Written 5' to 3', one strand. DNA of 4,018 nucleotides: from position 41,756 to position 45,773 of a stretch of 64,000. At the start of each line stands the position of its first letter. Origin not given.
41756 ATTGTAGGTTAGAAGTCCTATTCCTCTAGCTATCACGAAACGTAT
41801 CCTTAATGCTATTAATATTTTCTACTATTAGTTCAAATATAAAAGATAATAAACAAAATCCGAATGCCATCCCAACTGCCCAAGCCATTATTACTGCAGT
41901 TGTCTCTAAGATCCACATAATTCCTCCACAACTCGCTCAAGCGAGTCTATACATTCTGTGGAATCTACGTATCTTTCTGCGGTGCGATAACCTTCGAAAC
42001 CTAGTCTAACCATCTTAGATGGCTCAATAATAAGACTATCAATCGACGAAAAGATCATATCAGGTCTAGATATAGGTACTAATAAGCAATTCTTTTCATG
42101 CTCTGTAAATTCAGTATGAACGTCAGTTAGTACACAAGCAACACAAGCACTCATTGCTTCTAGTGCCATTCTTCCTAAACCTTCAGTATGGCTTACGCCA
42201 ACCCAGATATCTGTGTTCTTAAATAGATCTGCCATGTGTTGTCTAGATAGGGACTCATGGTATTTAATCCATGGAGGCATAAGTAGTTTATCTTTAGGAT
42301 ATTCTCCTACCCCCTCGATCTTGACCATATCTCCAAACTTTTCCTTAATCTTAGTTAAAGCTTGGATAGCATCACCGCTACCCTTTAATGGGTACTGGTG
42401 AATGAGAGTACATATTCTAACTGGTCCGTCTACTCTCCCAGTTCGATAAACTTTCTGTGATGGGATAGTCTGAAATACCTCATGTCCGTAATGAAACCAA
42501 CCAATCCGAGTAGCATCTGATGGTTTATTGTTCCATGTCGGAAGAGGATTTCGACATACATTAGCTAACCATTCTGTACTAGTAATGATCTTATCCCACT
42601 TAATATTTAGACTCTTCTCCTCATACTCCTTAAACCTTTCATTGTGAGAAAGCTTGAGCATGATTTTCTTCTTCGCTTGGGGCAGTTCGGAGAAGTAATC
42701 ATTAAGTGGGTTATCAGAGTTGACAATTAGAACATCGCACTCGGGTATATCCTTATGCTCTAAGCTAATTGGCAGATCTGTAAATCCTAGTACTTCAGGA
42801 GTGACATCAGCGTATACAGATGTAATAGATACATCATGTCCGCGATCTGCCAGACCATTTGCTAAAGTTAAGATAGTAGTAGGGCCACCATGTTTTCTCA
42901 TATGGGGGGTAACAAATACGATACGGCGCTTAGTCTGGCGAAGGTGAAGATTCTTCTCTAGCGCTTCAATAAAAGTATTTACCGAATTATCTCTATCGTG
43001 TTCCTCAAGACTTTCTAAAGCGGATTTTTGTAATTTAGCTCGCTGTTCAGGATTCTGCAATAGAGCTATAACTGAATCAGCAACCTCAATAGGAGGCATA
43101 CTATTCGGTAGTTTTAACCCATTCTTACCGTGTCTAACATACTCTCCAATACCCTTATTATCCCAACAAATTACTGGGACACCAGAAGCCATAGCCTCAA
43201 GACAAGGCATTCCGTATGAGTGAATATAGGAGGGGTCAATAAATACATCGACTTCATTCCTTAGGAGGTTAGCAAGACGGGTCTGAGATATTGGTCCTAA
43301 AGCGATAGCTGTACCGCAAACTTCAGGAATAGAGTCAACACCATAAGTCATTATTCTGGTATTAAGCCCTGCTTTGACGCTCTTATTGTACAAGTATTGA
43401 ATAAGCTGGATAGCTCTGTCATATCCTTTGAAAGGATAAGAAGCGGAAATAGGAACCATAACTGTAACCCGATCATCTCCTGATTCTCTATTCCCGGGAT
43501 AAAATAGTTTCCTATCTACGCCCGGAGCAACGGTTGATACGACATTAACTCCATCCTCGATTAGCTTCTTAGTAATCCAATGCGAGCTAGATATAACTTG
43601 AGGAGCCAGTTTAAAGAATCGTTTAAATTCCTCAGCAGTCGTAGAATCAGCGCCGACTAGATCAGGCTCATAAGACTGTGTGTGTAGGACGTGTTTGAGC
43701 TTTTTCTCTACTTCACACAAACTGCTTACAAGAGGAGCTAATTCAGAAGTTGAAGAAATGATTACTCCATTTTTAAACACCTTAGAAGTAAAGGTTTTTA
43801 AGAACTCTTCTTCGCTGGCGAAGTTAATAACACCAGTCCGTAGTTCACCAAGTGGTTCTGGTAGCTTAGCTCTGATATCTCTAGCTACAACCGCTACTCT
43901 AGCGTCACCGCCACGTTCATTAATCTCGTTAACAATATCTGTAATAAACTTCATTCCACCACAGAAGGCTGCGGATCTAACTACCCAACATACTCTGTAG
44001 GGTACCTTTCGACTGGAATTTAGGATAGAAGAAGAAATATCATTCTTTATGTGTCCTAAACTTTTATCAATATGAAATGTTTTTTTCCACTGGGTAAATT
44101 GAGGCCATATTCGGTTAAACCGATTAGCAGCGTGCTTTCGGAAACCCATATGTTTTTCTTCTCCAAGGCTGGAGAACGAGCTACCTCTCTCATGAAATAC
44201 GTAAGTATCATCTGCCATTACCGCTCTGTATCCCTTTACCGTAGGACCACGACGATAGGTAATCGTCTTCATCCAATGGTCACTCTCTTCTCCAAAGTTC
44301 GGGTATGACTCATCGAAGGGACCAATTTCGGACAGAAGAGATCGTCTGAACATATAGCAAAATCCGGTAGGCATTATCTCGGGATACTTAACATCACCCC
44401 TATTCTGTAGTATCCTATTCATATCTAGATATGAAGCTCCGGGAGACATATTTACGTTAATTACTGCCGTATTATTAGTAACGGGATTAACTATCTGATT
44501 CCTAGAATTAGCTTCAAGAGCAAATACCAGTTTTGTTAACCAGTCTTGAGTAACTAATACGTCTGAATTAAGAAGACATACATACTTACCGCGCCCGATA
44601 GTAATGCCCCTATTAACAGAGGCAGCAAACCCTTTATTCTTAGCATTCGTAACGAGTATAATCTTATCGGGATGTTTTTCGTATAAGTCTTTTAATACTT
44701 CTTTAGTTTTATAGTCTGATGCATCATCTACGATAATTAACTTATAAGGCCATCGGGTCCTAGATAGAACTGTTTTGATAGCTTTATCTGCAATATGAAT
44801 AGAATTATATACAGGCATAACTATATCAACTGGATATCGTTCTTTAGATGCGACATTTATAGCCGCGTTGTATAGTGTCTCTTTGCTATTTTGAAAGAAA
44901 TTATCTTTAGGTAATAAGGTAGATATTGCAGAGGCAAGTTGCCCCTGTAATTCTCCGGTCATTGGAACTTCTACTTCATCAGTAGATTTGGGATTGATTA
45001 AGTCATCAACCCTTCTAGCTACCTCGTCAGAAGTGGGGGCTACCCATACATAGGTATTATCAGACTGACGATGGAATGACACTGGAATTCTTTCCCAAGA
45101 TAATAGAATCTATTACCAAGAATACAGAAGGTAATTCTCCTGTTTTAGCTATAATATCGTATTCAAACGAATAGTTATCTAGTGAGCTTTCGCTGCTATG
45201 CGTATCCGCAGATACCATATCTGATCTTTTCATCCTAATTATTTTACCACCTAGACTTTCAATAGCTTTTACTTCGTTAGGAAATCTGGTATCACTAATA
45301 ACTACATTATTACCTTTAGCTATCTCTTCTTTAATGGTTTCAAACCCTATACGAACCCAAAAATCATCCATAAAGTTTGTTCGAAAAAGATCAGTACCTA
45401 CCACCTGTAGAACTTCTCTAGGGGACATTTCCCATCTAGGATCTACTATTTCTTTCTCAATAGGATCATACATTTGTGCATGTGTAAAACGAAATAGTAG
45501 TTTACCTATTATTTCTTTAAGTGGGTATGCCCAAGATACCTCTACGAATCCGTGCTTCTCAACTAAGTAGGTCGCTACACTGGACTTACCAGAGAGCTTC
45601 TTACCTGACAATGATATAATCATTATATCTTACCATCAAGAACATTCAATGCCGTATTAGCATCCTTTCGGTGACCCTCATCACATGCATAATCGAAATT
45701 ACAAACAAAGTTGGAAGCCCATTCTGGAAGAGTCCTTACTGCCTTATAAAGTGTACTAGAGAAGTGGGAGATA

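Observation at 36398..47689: Candidate phage-encoded glycan assembly and decoration system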

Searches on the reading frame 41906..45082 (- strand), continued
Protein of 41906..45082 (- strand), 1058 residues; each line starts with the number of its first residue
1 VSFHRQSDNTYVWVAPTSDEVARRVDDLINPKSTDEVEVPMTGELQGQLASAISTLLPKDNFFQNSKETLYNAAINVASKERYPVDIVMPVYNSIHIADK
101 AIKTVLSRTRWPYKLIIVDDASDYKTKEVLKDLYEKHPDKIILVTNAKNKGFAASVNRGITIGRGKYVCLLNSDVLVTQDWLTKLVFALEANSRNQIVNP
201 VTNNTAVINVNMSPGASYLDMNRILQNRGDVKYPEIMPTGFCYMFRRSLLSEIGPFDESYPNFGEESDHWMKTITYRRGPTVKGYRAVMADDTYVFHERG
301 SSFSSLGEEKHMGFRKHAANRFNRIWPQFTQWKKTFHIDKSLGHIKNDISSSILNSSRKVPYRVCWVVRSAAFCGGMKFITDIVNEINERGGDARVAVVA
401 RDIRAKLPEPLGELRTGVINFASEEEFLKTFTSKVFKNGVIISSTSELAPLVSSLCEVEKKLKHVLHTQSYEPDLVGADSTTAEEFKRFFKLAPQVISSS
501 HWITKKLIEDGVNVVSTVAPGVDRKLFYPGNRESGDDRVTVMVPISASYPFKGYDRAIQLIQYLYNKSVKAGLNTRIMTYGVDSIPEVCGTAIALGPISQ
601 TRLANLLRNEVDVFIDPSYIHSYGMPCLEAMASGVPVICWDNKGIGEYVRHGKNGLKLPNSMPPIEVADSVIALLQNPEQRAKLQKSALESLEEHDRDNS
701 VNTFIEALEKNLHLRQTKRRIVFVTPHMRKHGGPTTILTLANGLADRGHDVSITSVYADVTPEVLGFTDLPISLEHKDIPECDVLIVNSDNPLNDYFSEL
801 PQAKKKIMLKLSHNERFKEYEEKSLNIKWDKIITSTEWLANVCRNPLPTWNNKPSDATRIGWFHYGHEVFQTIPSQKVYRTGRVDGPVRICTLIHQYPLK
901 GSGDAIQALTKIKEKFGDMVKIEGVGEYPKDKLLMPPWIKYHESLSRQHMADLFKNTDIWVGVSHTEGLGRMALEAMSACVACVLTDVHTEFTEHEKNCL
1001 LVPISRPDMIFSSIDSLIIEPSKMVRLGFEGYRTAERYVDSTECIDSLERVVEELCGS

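Call 79: find_related_loci(query=A1, collection=genome_contigs, flank=10000)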
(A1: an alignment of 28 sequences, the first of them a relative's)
Query A1 (1058 aa) in genome_contigs; peptide patterns used: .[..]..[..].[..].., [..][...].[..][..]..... (x = any residue, [..] = any of these).
149 stretches matched a pattern; 95 encode a relative of the query (tblastn E <= 1e-3); the best 80 are kept; 80 distinct loci.
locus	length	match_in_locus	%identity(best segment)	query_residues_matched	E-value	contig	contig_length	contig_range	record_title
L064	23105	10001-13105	41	3-1055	0e+0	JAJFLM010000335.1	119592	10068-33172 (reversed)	MAG: Deltaproteobacteria bacterium isolate OFTM19 OFTM19_334, whole genome shotgun sequence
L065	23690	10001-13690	28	75-455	3e-24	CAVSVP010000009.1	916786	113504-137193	MAG: uncultured proteobacterium isolate MFD05684.bin.1.338 genome assembly, contig: contig_16865, whole genome shotgun s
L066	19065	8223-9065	26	68-350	2e-22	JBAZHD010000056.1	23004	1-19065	MAG: Methanoregula sp. isolate SO_2017_LW3_61 NODE_5724_length_23004_cov_2.670542_LW162_2017, whole genome shotgun seque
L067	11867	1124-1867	29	87-336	2e-21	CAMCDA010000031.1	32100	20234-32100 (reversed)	MAG: Asaia bogorensis isolate MaE-04nov19-372 genome assembly, contig: MaE-04nov19-C1505, whole genome shotgun sequence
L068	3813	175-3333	26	76-342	5e-19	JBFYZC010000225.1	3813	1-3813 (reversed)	MAG: Bacillota bacterium isolate PPR_0424 PPR_0424.fa_k121_925968, whole genome shotgun sequence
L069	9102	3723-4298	30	114-326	4e-16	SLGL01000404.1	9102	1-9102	MAG: Balneolaceae bacterium isolate CSSed162cmB_94 CSSed16-2cmB-30791, whole genome shotgun sequence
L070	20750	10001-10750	25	85-336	2e-15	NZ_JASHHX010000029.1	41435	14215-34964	Rhodoblastus sp. 17X3 29, whole genome shotgun sequence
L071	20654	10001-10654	28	85-305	2e-15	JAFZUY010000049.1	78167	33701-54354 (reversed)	MAG: Lachnospiraceae bacterium isolate RGIG8121 Water_buffalos_Rumen-3__c1448119, whole genome shotgun sequence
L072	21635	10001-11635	28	82-344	3e-15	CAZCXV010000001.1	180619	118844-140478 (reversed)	MAG TPA_asm: uncultured Gammaproteobacteria bacterium isolate SRP062349_co2_267 genome assembly, contig: NODE_32_length_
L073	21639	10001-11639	30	85-326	2e-15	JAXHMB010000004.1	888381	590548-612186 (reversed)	MAG: Balneolaceae bacterium isolate Salar_de_Ascotan_soil_MAG_ASO4 contig_8462_polypolish, whole genome shotgun sequence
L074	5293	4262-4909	29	85-304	2e-15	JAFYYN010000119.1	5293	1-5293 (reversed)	MAG: Lachnospiraceae bacterium isolate RGIG7538 Water_buffalos_Omasum-1__c388350, whole genome shotgun sequence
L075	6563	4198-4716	32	114-307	3e-15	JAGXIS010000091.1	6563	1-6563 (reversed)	MAG: Bacteroidetes bacterium isolate LH_M91 k141_877168, whole genome shotgun sequence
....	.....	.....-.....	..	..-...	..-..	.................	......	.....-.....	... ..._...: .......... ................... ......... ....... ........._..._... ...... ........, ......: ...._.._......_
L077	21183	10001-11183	25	62-306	5e-15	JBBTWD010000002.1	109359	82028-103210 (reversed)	MAG: Patescibacteria group bacterium isolate H43-bin018_1 H43_bin018_1_000000000002, whole genome shotgun sequence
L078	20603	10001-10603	28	80-276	5e-15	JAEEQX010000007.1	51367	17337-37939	MAG: Lachnospiraceae bacterium isolate Tb.RUG.345 NODE_1923_length_51367_cov_1.260558, whole genome shotgun sequence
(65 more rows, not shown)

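Call 89: search_protein_families(library=pfam, proteins=[L048:14713-15495:+, L025:14510-14944:+, L048:14053-14619:+, L055:16041-16844:+, L022:13909-14391:+, L025:13271-13774:+, L003:14882-15316:+, L053:17271-17717:+, L049:19308-19748:+, L048:16905-17807:+], max_evalue=0.01)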
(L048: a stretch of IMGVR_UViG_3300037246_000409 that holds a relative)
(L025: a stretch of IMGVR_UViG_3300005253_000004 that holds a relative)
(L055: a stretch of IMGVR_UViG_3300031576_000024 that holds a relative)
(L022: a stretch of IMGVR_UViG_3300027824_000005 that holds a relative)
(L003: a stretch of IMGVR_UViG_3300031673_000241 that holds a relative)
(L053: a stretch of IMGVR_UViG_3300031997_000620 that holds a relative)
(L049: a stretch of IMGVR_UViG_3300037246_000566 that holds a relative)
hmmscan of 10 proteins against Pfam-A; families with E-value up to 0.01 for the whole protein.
L048:14713-15495:+ (260 aa): 1 family
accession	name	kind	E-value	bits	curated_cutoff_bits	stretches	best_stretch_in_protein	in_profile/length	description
PF01327.26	Pep_deformylase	-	1.3e-36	126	22.8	1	39-197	3-155/156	Polypeptide deformylase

L025:14510-14944:+ (144 aa): 1 family
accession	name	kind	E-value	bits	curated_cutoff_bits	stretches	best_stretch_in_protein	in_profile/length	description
PF13392.12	HNH_3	-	1.2e-14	54.1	24.8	1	44-87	3-46/46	HNH endonuclease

L048:14053-14619:+ (188 aa): 3 families
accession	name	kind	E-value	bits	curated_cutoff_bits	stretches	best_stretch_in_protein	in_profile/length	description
PF13392.12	HNH_3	-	1.3e-11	44.4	24.8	1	65-110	2-45/46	HNH endonuclease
PF00847.26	AP2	-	0.00035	21.3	33.3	1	122-173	1-53/54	AP2 domain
PF01948.23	PyrI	-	0.0091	16.6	25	0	76-133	2-59/93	Aspartate carbamoyltransferase regulatory chain, allosteric domain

L055:16041-16844:+ (267 aa): 2 families
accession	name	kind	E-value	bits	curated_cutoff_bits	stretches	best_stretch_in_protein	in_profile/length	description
PF03328.21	HpcH_HpaI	-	2.4e-14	53.6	25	1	19-214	1-221/221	HpcH/HpaI aldolase/citrate lyase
PF15617.12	C-C_Bond_Lyase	-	5e-07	29.6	28.4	0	194-250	238-296/320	C-C_Bond_Lyase of the TIM-Barrel fold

L022:13909-14391:+ (160 aa): 0 families

L025:13271-13774:+ (167 aa): 1 family
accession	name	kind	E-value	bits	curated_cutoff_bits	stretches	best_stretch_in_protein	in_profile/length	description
PF24623.2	Phage_zn_bind_8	-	2e-05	24.7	24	1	109-152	11-47/57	Putative DNA-binding phage zinc finger domain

L003:14882-15316:+ (144 aa): 0 families

L053:17271-17717:+ (148 aa): 0 families

L049:19308-19748:+ (146 aa): 0 families

L048:16905-17807:+ (300 aa): 2 families
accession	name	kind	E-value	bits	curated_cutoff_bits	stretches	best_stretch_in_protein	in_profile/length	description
PF00984.24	UDPG_MGDP_dh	-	9.1e-17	61.4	25.4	1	188-281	2-93/94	UDP-glucose/GDP-mannose dehydrogenase family, central domain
PF03721.20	UDPG_MGDP_dh_N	-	1.9e-16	60.7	27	1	58-160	73-179/187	UDP-glucose/GDP-mannose dehydrogenase family, NAD binding domain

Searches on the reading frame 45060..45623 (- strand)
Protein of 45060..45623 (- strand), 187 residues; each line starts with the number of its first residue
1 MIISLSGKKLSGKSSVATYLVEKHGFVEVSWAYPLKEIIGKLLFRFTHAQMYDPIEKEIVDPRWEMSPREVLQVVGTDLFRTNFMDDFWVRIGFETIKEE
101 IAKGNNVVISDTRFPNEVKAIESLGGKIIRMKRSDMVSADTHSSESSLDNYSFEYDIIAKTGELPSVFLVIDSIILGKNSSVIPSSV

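Call 3: search_protein_families(library=pfam, proteins=[window:45060-45623:-], max_evalue=0.01)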
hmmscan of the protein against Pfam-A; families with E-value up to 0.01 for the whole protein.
window:45060-45623:- (187 aa): 1 family
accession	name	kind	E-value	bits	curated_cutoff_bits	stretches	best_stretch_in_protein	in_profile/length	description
PF21448.3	DNMK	-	2.6e-21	76.7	27.1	2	49-151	111-214/232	Deoxynucleotide monophosphate kinase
